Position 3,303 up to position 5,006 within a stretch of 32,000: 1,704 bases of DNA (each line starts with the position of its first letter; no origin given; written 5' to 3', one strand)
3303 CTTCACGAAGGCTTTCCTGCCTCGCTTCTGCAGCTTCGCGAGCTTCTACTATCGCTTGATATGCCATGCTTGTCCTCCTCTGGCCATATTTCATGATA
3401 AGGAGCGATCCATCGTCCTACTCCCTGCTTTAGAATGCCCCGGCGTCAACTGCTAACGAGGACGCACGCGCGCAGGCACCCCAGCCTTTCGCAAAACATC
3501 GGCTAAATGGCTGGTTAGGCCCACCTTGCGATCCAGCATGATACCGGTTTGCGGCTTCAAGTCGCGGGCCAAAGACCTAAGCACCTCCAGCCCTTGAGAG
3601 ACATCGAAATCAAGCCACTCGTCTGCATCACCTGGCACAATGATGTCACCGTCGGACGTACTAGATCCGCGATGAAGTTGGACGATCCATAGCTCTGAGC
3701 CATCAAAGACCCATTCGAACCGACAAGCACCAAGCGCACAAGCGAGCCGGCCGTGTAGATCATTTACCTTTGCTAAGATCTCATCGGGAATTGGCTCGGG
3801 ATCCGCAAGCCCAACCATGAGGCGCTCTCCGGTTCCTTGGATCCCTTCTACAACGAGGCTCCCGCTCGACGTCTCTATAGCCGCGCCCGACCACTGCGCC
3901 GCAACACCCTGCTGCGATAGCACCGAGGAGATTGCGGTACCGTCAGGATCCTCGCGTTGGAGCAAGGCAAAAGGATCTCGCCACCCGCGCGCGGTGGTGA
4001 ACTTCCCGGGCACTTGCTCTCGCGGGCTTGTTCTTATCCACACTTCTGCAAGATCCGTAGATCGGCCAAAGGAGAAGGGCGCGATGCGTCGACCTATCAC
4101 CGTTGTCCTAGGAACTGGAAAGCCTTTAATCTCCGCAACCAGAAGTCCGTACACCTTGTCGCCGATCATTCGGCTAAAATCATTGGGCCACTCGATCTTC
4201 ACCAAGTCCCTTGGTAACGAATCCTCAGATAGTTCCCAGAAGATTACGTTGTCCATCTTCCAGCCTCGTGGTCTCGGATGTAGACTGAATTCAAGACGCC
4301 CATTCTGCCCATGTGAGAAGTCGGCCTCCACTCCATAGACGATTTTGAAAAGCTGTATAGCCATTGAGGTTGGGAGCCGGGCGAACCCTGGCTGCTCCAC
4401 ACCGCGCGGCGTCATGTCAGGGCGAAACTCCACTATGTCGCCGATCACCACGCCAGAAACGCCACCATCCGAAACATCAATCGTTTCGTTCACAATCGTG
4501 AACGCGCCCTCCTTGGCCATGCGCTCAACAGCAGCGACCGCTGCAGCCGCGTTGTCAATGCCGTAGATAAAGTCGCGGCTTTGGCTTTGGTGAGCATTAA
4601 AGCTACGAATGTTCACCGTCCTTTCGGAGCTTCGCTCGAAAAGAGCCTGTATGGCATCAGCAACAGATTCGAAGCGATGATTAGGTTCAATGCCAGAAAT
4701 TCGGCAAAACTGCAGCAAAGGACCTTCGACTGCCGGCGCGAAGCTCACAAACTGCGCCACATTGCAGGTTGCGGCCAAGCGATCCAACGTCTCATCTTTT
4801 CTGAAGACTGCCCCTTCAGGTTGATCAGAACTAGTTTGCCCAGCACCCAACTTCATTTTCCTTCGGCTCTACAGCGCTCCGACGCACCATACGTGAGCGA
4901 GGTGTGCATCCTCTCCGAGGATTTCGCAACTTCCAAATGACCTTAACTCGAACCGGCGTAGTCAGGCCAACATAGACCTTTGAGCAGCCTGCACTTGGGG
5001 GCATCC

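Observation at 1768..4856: PEP-utilising-type phosphotransferase, 53-aa helical peptide and dGTPase-like HD enzyme in one minus-strand operon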

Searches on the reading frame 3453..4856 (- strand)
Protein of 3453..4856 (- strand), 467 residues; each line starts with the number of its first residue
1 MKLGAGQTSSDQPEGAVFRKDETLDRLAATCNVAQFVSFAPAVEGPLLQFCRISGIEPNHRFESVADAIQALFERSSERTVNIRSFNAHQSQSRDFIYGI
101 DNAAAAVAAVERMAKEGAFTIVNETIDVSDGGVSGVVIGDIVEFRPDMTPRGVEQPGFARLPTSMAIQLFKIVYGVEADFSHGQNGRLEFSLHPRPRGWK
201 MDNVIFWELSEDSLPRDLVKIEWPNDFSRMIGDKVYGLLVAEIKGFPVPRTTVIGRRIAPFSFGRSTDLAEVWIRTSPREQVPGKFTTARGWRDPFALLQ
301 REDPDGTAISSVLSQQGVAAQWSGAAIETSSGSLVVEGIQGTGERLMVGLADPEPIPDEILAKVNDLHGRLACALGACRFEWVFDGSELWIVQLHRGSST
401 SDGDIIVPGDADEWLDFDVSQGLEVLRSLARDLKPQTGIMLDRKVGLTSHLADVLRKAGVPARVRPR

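Call 3: search_protein_families(library=pfam, proteins=[window:3453-4856:-], max_evalue=0.01)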
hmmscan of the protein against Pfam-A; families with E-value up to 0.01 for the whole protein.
window:3453-4856:- (467 aa): 0 families

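Call 4: search_protein_families(library=padloc, proteins=[window:3453-4856:-], max_evalue=0.01)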
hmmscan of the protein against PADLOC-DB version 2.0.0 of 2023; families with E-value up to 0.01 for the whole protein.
window:3453-4856:- (467 aa): 0 families

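Call 5: search_protein_families(library=ncbifam, proteins=[window:3453-4856:-], max_evalue=0.01)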
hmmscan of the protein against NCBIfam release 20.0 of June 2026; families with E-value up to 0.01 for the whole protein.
window:3453-4856:- (467 aa): 1 family
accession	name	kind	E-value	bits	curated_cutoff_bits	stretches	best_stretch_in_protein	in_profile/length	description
NF004847.0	PRK06198.1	subfamily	0.0099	15.1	240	0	10-128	69-183/269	oxidoreductase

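Call 6: search_solved_structures(query=window:3453-4856:-, max_evalue=10, show_alignments=3)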
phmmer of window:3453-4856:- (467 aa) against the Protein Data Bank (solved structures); distinct sequences matched with E-value up to 10: 3.
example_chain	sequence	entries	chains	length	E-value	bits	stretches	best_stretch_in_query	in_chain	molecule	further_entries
1bh8_B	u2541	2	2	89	0.36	12.5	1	103-158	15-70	TAFII28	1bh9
30ff_Dk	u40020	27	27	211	0.9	11.2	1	97-158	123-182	Transcription initiation factor TFIID subunit 11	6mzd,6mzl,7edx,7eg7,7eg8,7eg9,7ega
8bau_A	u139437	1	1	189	1.5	10.5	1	17-118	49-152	NADAR domain-containing protein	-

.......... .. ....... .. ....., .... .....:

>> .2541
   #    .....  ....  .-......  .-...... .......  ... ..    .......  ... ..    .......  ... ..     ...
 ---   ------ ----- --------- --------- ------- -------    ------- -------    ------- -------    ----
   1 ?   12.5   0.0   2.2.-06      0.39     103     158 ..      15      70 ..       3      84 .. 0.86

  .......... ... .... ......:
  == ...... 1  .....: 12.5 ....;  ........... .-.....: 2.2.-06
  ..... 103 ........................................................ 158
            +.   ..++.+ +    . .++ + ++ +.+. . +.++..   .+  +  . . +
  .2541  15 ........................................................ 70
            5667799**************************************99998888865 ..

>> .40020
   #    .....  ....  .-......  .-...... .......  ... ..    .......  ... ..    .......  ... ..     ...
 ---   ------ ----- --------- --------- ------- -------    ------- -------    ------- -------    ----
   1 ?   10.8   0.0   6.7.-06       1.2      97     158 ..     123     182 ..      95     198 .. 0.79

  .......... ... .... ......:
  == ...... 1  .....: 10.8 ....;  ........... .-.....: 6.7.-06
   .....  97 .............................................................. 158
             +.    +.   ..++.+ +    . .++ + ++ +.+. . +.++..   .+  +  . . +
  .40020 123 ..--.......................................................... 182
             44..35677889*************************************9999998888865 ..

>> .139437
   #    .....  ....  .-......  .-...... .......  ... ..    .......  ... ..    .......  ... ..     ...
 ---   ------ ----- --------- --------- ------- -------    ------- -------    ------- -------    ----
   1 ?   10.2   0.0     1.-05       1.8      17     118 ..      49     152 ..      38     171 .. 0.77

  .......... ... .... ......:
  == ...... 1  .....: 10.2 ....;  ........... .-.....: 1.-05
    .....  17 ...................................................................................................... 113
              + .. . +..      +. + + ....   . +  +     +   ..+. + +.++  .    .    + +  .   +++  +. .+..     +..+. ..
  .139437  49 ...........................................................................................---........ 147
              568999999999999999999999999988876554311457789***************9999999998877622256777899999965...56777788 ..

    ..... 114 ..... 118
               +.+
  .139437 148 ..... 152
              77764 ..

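Call 7: find_homologous_proteins(query=window:3453-4856:-)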
Query window:3453-4856:- (467 aa): 1812 proteins with E <= 0.001 among 8000 candidates; the best 120 are listed.
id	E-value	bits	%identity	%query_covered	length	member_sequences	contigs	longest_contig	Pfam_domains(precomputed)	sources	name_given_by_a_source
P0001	1.0e-257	873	100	83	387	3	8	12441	-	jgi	jgi:hypothetical protein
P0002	2.5e-255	865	81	100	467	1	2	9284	-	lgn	-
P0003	3.3e-255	865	81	100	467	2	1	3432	-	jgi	jgi:hypothetical protein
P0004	8.8e-250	847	80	100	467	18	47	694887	-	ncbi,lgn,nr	ncbi:MAG: hypothetical protein E5X48_03020 [Mesorhizobium sp.]|nr:hypothetical protein EOA64_22545 [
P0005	7.8e-245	831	78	100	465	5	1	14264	-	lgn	-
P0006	7.1e-242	821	82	94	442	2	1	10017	-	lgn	-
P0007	1.1e-238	811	75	100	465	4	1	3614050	-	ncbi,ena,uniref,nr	ncbi:hypothetical protein [uncultured Cohaesibacter sp.]|uniref:hypothetical protein n=1 Tax=uncultu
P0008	4.7e-235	799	75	100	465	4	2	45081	-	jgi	-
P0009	1.4e-234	797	74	100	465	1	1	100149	-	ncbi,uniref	ncbi:hypothetical protein [Phyllobacterium sp. SB3]|uniref:hypothetical protein n=1 Tax=Phyllobacter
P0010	5.2e-234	795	74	100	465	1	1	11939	-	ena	-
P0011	2.2e-231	786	75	99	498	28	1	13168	-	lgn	-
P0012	1.4e-226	771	71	100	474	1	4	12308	-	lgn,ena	-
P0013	2.0e-211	721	69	99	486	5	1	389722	-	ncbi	ncbi:UNVERIFIED_ORG: hypothetical protein GGD58_001522 [Rhizobium pisi]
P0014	2.0e-209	714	69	96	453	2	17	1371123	-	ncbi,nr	ncbi:hypothetical protein GOC90_31845 [Sinorhizobium medicae]|nr:hypothetical protein [Sinorhizobium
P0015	6.7e-207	706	69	97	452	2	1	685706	-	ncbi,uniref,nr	ncbi:hypothetical protein BTR14_01550 [Rhizobium rhizosphaerae]|uniref:Uncharacterized protein n=1 T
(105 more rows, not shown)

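Call 9: find_encoding_contigs(protein=P0004, flank=8000, max_places=4)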
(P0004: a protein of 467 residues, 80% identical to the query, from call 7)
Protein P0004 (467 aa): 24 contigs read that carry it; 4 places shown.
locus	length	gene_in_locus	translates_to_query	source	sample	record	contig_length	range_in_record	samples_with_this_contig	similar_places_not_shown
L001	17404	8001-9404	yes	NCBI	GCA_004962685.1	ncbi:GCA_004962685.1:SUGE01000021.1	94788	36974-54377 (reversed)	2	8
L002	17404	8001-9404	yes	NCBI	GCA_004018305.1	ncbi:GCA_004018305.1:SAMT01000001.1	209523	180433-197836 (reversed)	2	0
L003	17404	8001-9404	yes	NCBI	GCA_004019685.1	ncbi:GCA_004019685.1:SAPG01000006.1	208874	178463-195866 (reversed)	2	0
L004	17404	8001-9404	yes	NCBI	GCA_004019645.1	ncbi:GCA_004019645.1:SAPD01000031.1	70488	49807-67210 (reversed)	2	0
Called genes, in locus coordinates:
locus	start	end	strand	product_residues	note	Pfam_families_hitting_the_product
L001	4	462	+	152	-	PF03061:4HBT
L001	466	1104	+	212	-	PF01048:PNP_UDP_1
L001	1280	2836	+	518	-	PF00117:GATase, PF07722:Peptidase_C26 (weak), PF02540:NAD_synthase (faint), PF03054:tRNA_Me_trans (faint), PF00958:GMP_synt_C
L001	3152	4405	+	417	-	PF13356:Arm-DNA-bind_3, PF22022:Phage_int_M, PF00589:Phage_integrase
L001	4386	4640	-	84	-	PF05930:Phage_AlpA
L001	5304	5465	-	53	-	-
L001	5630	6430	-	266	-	PF01168:Ala_racemase_N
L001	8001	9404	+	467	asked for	-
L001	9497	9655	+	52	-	-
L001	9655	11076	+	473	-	PF01966:HD, PF13286:HD_assoc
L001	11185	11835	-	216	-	-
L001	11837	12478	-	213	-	PF06508:QueC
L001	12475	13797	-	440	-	PF05014:Nuc_deoxyrib_tr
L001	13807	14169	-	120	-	-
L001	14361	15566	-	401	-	PF00589:Phage_integrase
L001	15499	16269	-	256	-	PF00672:HAMP (weak)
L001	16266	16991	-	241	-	PF00072:Response_reg, PF00486:Trans_reg_C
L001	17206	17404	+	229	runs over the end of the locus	-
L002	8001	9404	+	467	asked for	-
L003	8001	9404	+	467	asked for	-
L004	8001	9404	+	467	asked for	-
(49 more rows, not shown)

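Call 12: find_related_loci(query=A1, collection=genome_contigs, flank=8000)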
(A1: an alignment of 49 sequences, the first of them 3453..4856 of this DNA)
Query A1 (467 aa) in genome_contigs; peptide patterns used: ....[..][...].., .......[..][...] (x = any residue, [..] = any of these).
263 stretches matched a pattern; 219 encode a relative of the query (tblastn E <= 1e-3); the best 80 are kept; 80 distinct loci.
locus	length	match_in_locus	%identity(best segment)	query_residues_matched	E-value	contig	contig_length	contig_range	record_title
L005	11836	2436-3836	81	1-467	0e+0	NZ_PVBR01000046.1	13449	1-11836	Phyllobacterium phragmitis strain 1N-3 ZB100045, whole genome shotgun sequence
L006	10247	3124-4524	80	1-467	0e+0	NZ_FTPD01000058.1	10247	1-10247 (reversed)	Mesorhizobium prunaredense isolate 1, whole genome shotgun sequence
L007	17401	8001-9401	80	1-467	0e+0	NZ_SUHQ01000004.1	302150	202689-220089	MAG: Mesorhizobium sp. isolate N.Ca.IN.015.11.1 NODE_4_length_302150_cov_13.054158, whole genome shotgun sequence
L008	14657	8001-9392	75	1-464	0e+0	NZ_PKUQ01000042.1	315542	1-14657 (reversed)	Cohaesibacter celericrescens strain H1304 contig42, whole genome shotgun sequence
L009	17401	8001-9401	74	1-467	0e+0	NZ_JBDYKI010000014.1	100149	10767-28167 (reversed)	Phyllobacterium sp. SB3 NODE_14_length_100149_cov_23.619874, whole genome shotgun sequence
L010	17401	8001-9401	80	1-467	0e+0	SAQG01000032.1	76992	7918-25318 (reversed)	MAG: Mesorhizobium sp. isolate N.Ca.IN.012.02.1 NODE_32_length_76992_cov_15.017820, whole genome shotgun sequence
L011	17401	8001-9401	79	1-467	0e+0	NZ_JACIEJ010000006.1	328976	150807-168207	Sagittula marina strain DSM 102235 Ga0373267_06, whole genome shotgun sequence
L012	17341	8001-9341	59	18-464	1e-177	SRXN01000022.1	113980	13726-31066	Ensifer sp. MPMI2T NODE_22_length_113980_cov_11.3457, whole genome shotgun sequence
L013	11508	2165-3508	61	17-464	9e-178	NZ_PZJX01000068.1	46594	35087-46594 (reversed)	Mesorhizobium helmanticense strain CSLC115N contig00068, whole genome shotgun sequence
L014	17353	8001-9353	58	15-464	5e-177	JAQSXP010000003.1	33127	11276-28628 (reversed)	MAG: Devosia sp. isolate L_E1_T20_A_bin.18 scaffold_1854, whole genome shotgun sequence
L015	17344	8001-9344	58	18-464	5e-176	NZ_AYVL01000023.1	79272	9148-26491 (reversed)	Mesorhizobium sp. LSJC280B00 scaffold0023, whole genome shotgun sequence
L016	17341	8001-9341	59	18-464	1e-174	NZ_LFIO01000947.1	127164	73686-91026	Rhizobium ecuadorense strain CNPSO 671 NODE_18, whole genome shotgun sequence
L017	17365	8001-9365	56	12-464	4e-172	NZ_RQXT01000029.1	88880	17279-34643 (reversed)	Mesorhizobium tamadayense strain DSM 28320 29, whole genome shotgun sequence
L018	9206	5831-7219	57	3-464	1e-171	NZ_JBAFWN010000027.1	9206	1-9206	Xanthobacter sp. VTT E-85242 strain VTT-E-85242 Contig027, whole genome shotgun sequence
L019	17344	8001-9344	57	18-464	3e-171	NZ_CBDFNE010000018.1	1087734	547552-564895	MAG: Ancylobacter sp. isolate 2c688b95-895f-4435-abee-f940467af125 contig_18, whole genome shotgun sequence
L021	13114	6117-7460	57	18-464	9e-168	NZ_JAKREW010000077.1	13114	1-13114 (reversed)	Mesorhizobium retamae strain IRAMC:0171 NODE_77_length_13114_cov_80.823196, whole genome shotgun sequence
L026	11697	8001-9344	55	18-464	2e-160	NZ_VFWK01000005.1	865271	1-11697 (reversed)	Mesorhizobium sp. B2-1-3A contig_5, whole genome shotgun sequence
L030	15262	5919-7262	52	18-465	5e-152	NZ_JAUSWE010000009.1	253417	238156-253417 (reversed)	Rhizobium mesoamericanum strain DSM 28449 Ga0480173_09, whole genome shotgun sequence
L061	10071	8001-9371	50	8-464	3e-142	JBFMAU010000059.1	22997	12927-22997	MAG: Acidobacteriota bacterium isolate MAG146 MAG146_59, whole genome shotgun sequence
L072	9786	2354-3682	51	20-464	1e-138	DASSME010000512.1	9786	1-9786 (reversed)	MAG TPA_asm: Longimicrobium sp. isolate SMAG_U1190 k141_985096, whole genome shotgun sequence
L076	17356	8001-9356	49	14-464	5e-137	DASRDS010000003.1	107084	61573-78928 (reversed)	MAG TPA_asm: Gemmatimonadaceae bacterium isolate SMAG_U9986 k141_165511, whole genome shotgun sequence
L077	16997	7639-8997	48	14-464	1e-136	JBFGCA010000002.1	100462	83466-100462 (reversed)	MAG: Thermoanaerobaculia bacterium isolate Mix_sand01.2020.11.Z.57 k141_926679_length_100462_cov_17.7609, whole genome s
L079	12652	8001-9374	47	4-464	2e-136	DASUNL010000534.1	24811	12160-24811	MAG TPA_asm: Pyrinomonadaceae bacterium isolate SMAG_U1599 k141_1259408, whole genome shotgun sequence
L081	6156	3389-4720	49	20-467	9e-136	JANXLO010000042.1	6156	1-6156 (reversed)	MAG: Chthonomonadaceae bacterium isolate 336R_concoct_108 336R_k141_2664057, whole genome shotgun sequence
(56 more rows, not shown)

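Call 18: search_protein_families(library=pfam, proteins=[L030:8096-8785:-, L030:8775-10403:-, L030:7488-8036:+, L001:12475-13797:-, L021:4770-5585:-, L021:1869-2561:-, L021:4421-4756:-, L005:8271-8633:-, L026:5119-7386:+, L026:7383-9350:+], max_evalue=0.01)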
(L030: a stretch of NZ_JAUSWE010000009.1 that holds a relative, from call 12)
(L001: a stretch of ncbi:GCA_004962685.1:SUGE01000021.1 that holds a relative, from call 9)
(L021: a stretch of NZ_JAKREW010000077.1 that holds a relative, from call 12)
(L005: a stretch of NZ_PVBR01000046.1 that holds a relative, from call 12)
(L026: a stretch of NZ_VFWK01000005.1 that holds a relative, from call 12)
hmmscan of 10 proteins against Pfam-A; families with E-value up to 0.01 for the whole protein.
L030:8096-8785:- (229 aa): 1 family
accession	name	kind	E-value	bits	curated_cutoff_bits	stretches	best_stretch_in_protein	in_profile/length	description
PF22531.2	DUF7002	-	1.5e-69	233.9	27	1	11-203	1-195/195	Family of unknown function (DUF7002)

L030:8775-10403:- (542 aa): 3 families
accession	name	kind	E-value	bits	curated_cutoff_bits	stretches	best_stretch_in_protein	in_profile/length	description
PF00709.27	Adenylsucc_synt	-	1.4e-56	192.5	27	2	337-487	189-331/416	Adenylosuccinate synthetase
PF13238.12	AAA_18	-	0.00015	22.6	29.4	1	10-134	1-117/128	AAA domain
PF13191.12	AAA_16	-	0.00071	20.6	32.6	1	6-35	23-52/167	AAA ATPase domain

L030:7488-8036:+ (182 aa): 2 families
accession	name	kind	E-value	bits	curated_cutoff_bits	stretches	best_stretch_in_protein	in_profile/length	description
PF12917.13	YfbR-like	-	4.9e-05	23.5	25.9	1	74-110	59-95/182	5'-deoxynucleotidase YfbR-like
PF13023.12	HD_3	-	0.0062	16.9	22.5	0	68-113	47-91/165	HD domain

L001:12475-13797:- (440 aa): 1 family
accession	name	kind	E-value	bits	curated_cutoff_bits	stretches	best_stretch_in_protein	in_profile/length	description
PF05014.21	Nuc_deoxyrib_tr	-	4.6e-14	53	28.8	1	306-405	1-102/117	Nucleoside 2-deoxyribosyltransferase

L021:4770-5585:- (271 aa): 3 families
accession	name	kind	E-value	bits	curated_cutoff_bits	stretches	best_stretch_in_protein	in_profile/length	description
PF22175.2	Ogg-HhH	-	8.7e-09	35.6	27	1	131-234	63-171/173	8-oxoguanine DNA glycosylase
PF00633.29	HHH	-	0.00029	21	24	1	166-180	10-24/30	Helix-hairpin-helix motif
PF21176.3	RecR_HhH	-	0.00057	20.1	27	1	164-180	3-19/45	RecR, helix-hairpin-helix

L021:1869-2561:- (230 aa): 0 families

L021:4421-4756:- (111 aa): 0 families

L005:8271-8633:- (120 aa): 0 families

L026:5119-7386:+ (755 aa): 14 families
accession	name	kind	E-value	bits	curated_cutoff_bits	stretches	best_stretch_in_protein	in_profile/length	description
PF00004.35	AAA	-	1.2e-25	90.9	21.2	1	455-586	1-128/131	ATPase family associated with various cellular activities (AAA)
PF07728.20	AAA_5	-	1.5e-05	25.5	22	1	455-488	2-36/139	AAA domain (dynein-related subfamily)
PF13401.12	AAA_22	-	1.9e-05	25.4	27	1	455-487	8-43/130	AAA domain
PF13521.12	AAA_28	-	7.3e-05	23.5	27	1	456-513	3-60/164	AAA domain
PF05496.18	RuvB_N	-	0.00011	22.4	27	1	449-482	30-63/159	Holliday junction DNA helicase RuvB P-loop domain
PF07724.20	AAA_2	-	0.00016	22.2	27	1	453-578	4-136/166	AAA domain (Cdc48 subfamily)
PF13191.12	AAA_16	-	0.00019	22.4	32.6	1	454-480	26-52/167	AAA ATPase domain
PF13479.12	AAA_24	-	0.0012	19.2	27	1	454-476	4-26/195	AAA domain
PF00910.28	RNA_helicase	-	0.0019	19.1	21.5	1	456-489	2-35/105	RNA helicase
PF13173.12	AAA_14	-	0.0021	18.5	27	1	455-557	5-88/129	AAA domain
PF13238.12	AAA_18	-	0.0023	18.8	29.4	1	456-497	2-40/128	AAA domain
PF13207.12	AAA_17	-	0.0024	18.6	27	1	458-482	1-25/136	AAA domain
PF24883.2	NPHP3_N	-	0.0041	17.8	24.8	1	455-555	25-121/164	Nephrocystin 3, N-terminal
PF13671.12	AAA_33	-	0.0062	17.3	27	0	456-489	3-34/143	AAA domain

L026:7383-9350:+ (655 aa): 1 family
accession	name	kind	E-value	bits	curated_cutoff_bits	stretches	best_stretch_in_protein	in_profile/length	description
PF14359.12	DUF4406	-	0.0029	18.4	22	0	71-147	14-87/91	Domain of unknown function (DUF4406)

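Call 19: search_protein_families(library=padloc, proteins=[L030:8096-8785:-, L030:8775-10403:-, L030:7488-8036:+, L001:12475-13797:-, L021:4770-5585:-, L021:1869-2561:-, L021:4421-4756:-, L005:8271-8633:-, L026:5119-7386:+, L026:7383-9350:+], max_evalue=0.01)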
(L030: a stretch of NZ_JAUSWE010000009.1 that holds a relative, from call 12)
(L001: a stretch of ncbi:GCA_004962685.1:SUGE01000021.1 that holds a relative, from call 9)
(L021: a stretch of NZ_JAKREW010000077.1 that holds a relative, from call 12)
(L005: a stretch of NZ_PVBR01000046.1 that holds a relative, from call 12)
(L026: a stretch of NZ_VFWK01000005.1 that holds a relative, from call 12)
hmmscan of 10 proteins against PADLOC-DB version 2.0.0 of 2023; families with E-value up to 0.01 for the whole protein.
L030:8096-8785:- (229 aa): 0 families

L030:8775-10403:- (542 aa): 0 families

L030:7488-8036:+ (182 aa): 0 families

L001:12475-13797:- (440 aa): 0 families

L021:4770-5585:- (271 aa): 0 families

L021:1869-2561:- (230 aa): 0 families

L021:4421-4756:- (111 aa): 0 families

L005:8271-8633:- (120 aa): 0 families

L026:5119-7386:+ (755 aa): 11 families
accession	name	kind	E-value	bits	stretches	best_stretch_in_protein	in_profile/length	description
PDLC02196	IetA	-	9.9e-16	56.1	1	454-635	124-290/374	-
PDLC00915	TRIP13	-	3.1e-13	47.8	1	455-602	66-223/302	TRIP13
PDLC04232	IetA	-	3.7e-12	44.3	1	454-601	118-257/330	-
PDLC02195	IetA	-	1.3e-10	39.1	1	453-603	138-280/395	-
PDLC04231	IetA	-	5.1e-09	34.3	1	454-578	119-237/262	-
PDLC03838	DolB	-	1.4e-06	25.9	1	400-522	116-240/375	-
PDLC00914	TRIP13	-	3.2e-06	24.8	1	456-602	75-230/302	TRIP13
PDLC04140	mad8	-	0.00093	16.8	1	456-592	31-101/314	mads_8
PDLC04606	PDC-M37B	-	0.0015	15.7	1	451-478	173-200/390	-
PDLC03920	MkoA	-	0.003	13.9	1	455-473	634-652/1112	-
PDLC04605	PDC-M37B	-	0.0072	13.4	0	451-479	303-331/518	-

L026:7383-9350:+ (655 aa): 0 families

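Call 20: predict_structure(alignment_id=A1)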
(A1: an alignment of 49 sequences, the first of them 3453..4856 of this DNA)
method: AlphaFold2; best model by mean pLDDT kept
length: 467 residues; sequences in the alignment: 49
mean_pLDDT: 89.8   pTM: 0.85
mean pLDDT of the five models: 89.8, 89.3, 87.8, 87.5, 87.1
residues with pLDDT >= 90: 330; 70-90: 112; 50-70: 10; < 50: 15
segments of 3 or more residues with pLDDT < 50: 1-15
pLDDT, mean of each block of 10 residues (from residue 1): 33 55 93 97 95 97 97 93 90 87 97 95 91 91 89 83 95 93 88 92 92 69 92 95 97 93 95 92 85 87 92 95 95 94 87 94 97 93 97 92 90 93 92 94 89 92 85
secondary structure, 60 per line:
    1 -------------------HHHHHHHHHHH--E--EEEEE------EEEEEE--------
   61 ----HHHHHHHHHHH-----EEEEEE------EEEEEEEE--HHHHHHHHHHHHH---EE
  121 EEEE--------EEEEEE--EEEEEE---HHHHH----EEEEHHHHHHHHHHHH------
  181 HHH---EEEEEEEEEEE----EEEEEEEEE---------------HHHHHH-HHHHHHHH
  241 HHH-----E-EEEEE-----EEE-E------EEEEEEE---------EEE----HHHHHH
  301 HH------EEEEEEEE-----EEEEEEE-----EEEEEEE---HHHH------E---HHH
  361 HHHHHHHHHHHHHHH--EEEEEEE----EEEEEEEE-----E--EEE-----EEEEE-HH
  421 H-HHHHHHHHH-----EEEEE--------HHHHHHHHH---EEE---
elements in order: H20-30 E36-40 E47-52 H65-75 E81-86 E93-100 H103-115 E119-124 E133-138 E141-146 H150-154 E159-162 H163-174 E187-197 E202-210 H226-231 H233-243 E251-255 E261-263 E272-278 E288-290 H295-302 E309-316 E322-328 E334-340 H344-347 H358-375 E378-384 E389-396 E405-407 E413-417 H423-431 E437-441 H450-458 E462-464
